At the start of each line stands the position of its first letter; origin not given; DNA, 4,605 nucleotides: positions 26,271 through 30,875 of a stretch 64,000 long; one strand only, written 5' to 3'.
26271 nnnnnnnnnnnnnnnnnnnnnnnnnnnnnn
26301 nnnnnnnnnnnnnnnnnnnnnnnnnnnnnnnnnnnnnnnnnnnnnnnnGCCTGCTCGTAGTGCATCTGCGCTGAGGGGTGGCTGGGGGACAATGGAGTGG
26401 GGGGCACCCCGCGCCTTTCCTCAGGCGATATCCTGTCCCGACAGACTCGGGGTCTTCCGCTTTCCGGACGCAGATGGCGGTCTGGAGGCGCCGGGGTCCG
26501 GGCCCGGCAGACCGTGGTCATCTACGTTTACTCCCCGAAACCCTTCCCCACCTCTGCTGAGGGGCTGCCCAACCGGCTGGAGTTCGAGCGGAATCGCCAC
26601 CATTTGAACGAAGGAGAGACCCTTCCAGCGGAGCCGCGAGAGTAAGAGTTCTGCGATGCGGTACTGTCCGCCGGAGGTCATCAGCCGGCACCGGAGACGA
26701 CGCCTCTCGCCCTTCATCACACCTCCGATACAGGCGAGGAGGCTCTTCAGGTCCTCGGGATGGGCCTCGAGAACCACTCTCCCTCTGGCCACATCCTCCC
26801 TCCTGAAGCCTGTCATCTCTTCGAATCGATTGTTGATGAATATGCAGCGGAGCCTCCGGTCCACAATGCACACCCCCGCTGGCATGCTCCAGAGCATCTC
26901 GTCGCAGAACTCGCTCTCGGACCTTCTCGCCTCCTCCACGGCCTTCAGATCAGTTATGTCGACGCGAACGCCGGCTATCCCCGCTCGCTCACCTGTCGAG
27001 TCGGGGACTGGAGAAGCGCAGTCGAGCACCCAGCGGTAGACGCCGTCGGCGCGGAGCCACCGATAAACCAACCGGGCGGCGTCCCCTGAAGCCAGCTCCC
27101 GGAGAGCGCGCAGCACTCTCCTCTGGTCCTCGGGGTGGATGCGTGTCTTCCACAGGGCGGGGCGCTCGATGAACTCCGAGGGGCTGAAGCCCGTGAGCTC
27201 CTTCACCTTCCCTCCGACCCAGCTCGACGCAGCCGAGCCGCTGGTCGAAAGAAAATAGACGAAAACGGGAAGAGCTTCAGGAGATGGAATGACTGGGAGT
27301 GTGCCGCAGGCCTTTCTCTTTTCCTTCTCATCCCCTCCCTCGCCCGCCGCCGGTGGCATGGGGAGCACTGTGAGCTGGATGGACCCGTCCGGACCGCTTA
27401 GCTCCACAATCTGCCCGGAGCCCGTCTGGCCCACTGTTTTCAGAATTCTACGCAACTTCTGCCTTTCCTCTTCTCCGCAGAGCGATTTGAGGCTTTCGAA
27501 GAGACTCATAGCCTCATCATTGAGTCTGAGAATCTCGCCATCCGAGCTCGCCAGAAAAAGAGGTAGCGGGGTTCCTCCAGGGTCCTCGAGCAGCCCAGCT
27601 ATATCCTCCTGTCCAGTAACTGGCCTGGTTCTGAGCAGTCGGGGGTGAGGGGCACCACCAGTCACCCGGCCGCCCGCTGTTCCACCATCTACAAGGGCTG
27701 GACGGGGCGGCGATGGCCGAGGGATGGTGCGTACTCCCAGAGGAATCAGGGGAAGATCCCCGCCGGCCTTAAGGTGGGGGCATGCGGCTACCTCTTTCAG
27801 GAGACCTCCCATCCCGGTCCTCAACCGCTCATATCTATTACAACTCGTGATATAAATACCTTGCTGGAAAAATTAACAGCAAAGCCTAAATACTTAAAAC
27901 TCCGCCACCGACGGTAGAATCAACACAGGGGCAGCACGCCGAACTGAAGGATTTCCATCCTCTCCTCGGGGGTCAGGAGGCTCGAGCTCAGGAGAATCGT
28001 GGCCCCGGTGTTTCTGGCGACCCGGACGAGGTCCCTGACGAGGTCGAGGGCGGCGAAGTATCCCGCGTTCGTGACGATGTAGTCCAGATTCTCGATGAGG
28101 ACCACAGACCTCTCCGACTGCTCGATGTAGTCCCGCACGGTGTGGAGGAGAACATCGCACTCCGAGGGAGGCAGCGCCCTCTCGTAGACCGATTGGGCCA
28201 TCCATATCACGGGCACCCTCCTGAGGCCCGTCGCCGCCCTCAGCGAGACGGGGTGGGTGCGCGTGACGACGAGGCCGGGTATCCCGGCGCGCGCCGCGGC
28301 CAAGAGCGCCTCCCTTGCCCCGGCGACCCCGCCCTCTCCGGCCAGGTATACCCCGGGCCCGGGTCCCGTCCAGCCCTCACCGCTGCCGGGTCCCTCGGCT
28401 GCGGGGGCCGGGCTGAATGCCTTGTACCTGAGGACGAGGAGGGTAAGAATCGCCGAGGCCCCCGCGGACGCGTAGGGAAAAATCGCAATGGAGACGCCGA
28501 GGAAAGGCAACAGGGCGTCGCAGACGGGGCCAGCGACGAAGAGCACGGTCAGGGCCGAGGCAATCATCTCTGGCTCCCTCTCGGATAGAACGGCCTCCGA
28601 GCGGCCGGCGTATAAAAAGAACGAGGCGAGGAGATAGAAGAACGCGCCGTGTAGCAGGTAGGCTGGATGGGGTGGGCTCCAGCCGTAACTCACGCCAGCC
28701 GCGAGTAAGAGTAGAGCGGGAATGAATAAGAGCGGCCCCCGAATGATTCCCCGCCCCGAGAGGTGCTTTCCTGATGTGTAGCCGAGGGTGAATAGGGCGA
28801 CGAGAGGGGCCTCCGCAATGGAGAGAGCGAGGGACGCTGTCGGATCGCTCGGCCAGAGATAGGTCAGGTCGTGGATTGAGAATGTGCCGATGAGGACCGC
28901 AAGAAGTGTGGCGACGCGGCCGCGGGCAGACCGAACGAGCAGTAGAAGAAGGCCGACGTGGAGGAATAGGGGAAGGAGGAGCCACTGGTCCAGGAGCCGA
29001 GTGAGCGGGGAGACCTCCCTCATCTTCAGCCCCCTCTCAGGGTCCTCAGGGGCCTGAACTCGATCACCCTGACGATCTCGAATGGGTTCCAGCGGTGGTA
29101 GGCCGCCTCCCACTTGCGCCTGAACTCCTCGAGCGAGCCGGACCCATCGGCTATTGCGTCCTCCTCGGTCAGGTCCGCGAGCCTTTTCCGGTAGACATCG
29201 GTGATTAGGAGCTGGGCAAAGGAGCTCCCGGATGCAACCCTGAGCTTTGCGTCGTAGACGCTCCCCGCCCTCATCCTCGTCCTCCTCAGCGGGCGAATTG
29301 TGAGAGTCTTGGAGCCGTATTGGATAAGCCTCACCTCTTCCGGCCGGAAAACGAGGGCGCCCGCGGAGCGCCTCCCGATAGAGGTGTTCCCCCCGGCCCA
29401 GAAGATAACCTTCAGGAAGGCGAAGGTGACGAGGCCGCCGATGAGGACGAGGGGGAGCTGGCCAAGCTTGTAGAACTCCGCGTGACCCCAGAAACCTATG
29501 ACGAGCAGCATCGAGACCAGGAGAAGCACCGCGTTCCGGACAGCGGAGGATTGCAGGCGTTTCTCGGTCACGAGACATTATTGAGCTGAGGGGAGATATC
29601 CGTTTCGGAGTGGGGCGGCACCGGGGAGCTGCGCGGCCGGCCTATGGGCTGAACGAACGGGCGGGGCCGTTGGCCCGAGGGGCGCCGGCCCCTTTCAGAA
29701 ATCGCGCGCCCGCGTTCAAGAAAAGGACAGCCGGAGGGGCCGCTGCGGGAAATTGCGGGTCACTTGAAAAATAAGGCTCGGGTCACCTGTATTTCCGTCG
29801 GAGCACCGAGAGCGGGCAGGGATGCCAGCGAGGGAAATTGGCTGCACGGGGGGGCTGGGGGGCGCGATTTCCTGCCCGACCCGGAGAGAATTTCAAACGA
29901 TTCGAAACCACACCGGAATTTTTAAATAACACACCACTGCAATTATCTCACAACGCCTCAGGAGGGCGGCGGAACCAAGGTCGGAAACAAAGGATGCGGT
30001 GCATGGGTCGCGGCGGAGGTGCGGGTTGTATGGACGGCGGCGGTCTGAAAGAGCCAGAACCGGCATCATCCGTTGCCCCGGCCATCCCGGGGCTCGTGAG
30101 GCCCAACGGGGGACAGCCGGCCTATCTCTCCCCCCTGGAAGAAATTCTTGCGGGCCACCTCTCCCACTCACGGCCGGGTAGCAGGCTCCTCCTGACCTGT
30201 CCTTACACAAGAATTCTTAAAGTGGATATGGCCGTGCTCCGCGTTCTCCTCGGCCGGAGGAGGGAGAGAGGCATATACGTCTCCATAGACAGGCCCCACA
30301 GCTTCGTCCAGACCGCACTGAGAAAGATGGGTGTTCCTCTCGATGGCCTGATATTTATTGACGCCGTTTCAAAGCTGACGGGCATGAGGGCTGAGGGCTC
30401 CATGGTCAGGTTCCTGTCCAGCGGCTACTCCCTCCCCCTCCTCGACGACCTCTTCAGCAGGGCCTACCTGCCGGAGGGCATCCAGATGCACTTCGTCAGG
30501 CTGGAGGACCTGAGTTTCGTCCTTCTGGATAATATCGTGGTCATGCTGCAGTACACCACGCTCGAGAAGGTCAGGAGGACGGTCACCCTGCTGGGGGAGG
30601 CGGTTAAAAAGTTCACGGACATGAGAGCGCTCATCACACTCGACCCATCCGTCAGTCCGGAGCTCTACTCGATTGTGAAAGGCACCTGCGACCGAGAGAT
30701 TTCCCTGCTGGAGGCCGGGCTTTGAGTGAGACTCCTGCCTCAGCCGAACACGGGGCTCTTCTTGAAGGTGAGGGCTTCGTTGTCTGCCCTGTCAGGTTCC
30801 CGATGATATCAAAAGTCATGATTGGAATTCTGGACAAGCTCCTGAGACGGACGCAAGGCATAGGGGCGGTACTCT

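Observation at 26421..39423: Whole locus looks like a sensor-to-KaiC signalling island: PAS sensors on both flanks, a TPR-fused pseudo-KaiC and paralogous surface proteins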

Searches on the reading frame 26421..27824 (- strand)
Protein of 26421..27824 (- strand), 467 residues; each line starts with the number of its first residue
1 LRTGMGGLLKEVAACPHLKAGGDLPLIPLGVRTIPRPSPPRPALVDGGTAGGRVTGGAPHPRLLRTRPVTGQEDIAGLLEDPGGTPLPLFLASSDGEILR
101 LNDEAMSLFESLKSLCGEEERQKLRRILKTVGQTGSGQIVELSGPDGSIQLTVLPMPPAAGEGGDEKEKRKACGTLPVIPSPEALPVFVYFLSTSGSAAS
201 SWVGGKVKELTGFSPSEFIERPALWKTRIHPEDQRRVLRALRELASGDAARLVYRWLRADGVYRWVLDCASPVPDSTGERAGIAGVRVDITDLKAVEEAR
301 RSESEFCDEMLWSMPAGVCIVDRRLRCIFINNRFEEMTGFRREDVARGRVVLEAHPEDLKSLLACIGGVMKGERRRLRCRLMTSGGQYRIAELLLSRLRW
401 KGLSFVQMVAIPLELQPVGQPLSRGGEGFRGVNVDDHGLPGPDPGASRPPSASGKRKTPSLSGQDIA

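Call 3: search_protein_families(library=pfam, proteins=[window:26421-27824:-], max_evalue=0.01)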
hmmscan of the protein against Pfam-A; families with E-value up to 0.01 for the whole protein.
window:26421-27824:- (467 aa): 6 families
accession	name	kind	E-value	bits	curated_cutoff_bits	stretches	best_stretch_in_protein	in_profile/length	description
PF08447.18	PAS_3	-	3.4e-27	95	25.6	2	205-286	6-88/89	PAS fold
PF00989.32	PAS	-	2.9e-16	59.9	22.6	1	308-401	4-99/113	PAS fold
PF08448.16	PAS_4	-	6.9e-15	55.7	23.1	2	313-399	3-89/110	PAS fold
PF13426.13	PAS_9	-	5.8e-14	52.7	27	2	206-292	19-103/103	PAS domain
PF13188.13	PAS_8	-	1e-08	35.2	21.8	1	313-357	9-53/65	PAS domain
PF12860.13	PAS_7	-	0.00046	20.7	27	1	313-349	3-39/115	PAS fold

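Call 10: search_protein_families(library=ncbifam, proteins=[window:26421-27824:-], max_evalue=1)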
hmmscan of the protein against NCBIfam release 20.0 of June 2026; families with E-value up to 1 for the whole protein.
window:26421-27824:- (467 aa): 14 families
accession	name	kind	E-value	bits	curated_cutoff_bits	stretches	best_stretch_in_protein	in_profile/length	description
TIGR00229.1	sensory_box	domain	6e-21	74.9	22.9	2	206-299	33-125/126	PAS domain S-box protein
NF053781.1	cdiGMPphdstlr2612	equivalog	1.4e-14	52.7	1600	1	197-345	606-755/1268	Tlr1612 family c-di-GMP phosphodiesterase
NF007298.0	PRK09776.1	equivalog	3.1e-13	48.5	1135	1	221-344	471-594/1111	diguanylate cyclase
NF041777.1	sens_FixL_Rhizob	equivalog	5.8e-08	31.8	850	1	207-351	25-168/485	sensor protein FixL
NF041880.1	EPS_EpsF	equivalog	2.2e-07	29.7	900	1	184-311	152-277/492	response regulator EpsF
NF052573.1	HisKinEspAMyxo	equivalog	7.5e-07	27.6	1400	1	201-351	154-299/755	serine histidine kinase EspA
TIGR02938.1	nifL_nitrog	equivalog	0.001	17.7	242.45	1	249-341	76-166/494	nitrogen fixation negative regulator NifL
NF046020.1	HisKinCckABruc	equivalog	0.003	15.5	1000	1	300-385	81-167/868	cell cycle histidine kinase CckA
NF010077.0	PRK13559.1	subfamily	0.0037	16.2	361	1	208-312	76-179/364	hypothetical protein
NF052574.1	HisKinEspCMyxo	equivalog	0.032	12.4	1200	1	322-411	305-394/785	serine histidine kinase EspC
NF047874.1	MASE3_PAS_HK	subfamily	0.035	12.9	560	1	290-384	250-346/655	MASE3 domain-containing sensor histidine kinase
NF046044.1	PnpS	equivalog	0.051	12.6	400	1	292-363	42-113/390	two-component system histidine kinase PnpS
NF008468.0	PRK11360.1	equivalog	0.12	10.6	646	1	302-346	265-309/616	two-component system sensor histidine kinase AtoS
NF033092.0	HK_WalK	equivalog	0.18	10.3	725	1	294-349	247-302/594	cell wall metabolism sensor histidine kinase WalK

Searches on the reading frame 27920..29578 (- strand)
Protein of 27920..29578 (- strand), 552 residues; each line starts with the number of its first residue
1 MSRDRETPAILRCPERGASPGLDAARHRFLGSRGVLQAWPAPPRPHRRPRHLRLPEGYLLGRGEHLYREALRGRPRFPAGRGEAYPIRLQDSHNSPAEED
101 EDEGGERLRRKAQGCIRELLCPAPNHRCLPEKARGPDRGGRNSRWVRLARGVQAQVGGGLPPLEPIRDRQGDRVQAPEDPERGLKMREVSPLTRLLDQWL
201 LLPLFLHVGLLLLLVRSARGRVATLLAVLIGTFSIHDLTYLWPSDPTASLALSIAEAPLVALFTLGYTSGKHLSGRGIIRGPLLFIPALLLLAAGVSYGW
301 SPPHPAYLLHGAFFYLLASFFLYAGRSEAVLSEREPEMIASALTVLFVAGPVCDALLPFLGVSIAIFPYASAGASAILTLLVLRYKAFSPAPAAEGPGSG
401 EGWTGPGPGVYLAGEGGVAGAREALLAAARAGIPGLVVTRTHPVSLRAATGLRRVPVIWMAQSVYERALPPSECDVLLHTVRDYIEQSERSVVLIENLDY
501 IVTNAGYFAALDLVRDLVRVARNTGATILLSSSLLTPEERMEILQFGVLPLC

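Call 3: search_protein_families(library=pfam, proteins=[window:27920-29578:-], max_evalue=0.01)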
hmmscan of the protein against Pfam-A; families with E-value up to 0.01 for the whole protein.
window:27920-29578:- (552 aa): 1 family
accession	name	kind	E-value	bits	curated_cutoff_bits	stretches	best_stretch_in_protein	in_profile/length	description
PF05763.18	DUF835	-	3.1e-15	56.6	33.1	1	427-531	14-118/136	Protein of unknown function (DUF835)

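Call 10: search_protein_families(library=ncbifam, proteins=[window:27920-29578:-], max_evalue=1)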
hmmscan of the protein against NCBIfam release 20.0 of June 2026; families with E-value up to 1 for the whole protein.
window:27920-29578:- (552 aa): 1 family
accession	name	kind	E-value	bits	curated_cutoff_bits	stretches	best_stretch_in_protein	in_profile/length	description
NF004723.0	PRK06067.1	subfamily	0.063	12.8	194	1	472-531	112-170/243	flagellar accessory protein FlaH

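Call 50: search_protein_families(library=padloc, proteins=[window:27920-29578:-], max_evalue=0.01)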
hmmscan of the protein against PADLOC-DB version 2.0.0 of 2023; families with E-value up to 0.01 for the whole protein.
window:27920-29578:- (552 aa): 0 families

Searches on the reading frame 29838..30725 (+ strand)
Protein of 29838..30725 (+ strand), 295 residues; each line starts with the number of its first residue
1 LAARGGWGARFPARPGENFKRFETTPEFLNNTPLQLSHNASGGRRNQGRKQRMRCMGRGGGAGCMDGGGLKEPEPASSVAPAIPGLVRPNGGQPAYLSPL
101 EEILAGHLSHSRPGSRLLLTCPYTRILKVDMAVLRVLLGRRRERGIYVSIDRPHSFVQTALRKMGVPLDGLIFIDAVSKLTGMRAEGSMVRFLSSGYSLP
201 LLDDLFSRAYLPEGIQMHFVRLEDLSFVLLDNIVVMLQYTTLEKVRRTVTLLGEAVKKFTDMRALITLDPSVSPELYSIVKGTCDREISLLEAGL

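Call 3: search_protein_families(library=pfam, proteins=[window:29838-30725:+], max_evalue=0.01)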
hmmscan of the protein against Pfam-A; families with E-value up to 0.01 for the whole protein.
window:29838-30725:+ (295 aa): 0 families

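Call 10: search_protein_families(library=ncbifam, proteins=[window:29838-30725:+], max_evalue=1)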
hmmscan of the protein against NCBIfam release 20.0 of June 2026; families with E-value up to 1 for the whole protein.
window:29838-30725:+ (295 aa): 0 families

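Call 11: search_protein_families(library=pfam, proteins=[window:29838-30725:+], max_evalue=10)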
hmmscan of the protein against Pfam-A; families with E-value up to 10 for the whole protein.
window:29838-30725:+ (295 aa): 2 families
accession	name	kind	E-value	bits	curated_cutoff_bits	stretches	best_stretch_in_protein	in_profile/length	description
PF06745.19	ATPase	-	0.12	12.1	26.6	1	142-271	48-165/231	KaiC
PF24336.1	DUF7504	-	0.17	12.8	27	1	129-260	14-150/179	Family of unknown function (DUF7504)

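Call 50: search_protein_families(library=padloc, proteins=[window:29838-30725:+], max_evalue=0.01)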
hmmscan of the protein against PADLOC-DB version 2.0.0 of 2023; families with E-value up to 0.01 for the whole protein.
window:29838-30725:+ (295 aa): 0 families
